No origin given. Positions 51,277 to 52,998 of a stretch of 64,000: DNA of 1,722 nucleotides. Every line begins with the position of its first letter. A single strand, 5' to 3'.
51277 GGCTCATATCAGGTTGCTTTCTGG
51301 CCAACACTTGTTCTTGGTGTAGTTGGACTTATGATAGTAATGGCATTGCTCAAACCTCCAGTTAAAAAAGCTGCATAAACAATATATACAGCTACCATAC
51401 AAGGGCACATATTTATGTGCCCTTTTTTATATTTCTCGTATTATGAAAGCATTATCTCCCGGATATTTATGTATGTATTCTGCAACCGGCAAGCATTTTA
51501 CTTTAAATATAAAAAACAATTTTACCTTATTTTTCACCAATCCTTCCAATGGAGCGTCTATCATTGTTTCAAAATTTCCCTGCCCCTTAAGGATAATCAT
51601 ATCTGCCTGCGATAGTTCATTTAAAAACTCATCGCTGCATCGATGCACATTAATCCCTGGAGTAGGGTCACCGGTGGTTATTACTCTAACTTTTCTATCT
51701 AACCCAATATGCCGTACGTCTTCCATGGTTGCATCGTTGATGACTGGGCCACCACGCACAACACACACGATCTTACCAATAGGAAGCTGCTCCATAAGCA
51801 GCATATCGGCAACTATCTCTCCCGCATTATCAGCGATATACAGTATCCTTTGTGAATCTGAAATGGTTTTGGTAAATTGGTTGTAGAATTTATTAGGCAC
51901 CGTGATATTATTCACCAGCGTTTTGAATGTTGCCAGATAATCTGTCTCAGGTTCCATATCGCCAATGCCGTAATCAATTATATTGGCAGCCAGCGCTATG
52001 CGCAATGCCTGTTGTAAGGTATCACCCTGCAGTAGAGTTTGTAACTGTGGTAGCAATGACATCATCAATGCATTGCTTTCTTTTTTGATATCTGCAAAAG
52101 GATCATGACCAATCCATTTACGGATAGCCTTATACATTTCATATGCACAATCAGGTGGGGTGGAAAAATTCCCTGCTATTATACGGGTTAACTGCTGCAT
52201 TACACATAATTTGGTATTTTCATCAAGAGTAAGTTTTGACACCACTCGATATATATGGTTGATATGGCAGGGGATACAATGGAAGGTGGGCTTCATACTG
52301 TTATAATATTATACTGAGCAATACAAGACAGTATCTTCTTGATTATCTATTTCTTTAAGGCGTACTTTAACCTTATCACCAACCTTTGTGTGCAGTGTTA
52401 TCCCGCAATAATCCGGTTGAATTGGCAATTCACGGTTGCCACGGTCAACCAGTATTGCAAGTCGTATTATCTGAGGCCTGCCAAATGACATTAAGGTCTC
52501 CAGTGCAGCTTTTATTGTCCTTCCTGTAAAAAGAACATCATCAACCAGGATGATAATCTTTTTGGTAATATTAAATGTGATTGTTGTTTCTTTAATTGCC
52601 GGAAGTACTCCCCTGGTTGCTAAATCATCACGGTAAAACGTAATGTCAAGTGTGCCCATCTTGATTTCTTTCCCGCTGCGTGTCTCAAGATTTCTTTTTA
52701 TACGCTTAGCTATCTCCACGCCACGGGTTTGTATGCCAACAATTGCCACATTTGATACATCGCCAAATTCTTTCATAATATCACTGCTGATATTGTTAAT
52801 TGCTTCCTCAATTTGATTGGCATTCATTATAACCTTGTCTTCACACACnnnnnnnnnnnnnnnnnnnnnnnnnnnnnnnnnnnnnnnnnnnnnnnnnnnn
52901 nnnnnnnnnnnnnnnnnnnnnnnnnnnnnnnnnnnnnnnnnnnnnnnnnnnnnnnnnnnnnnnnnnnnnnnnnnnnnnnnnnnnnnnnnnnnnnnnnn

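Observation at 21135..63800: Strongly over-represented 9- to 14-mer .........[TA]... motif scattered through coding and noncoding DNA on both strands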

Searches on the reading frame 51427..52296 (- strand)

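Call 32: search_protein_families(library=pfam, proteins=[window:51427-52296:-], max_evalue=0.001)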
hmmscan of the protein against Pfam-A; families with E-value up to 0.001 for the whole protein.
window:51427-52296:- (289 aa): 1 family
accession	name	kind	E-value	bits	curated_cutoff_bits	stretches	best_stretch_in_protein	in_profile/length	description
PF01937.24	ARMT1-like_dom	-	3.4e-55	187.9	25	1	6-277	4-305/311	Damage-control phosphatase ARMT1-like domain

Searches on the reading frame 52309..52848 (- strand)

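Call 32: search_protein_families(library=pfam, proteins=[window:52309-52848:-], max_evalue=0.001)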
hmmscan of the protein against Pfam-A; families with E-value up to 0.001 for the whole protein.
window:52309-52848:- (179 aa): 2 families
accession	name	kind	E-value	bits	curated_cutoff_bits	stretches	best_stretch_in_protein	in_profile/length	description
PF00156.33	Pribosyltran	-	3.6e-22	78.8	26.3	1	10-146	8-137/158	Phosphoribosyl transferase domain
PF24390.1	PRTase-CE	-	0.00012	22.5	27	1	8-122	29-131/253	PRTase-CE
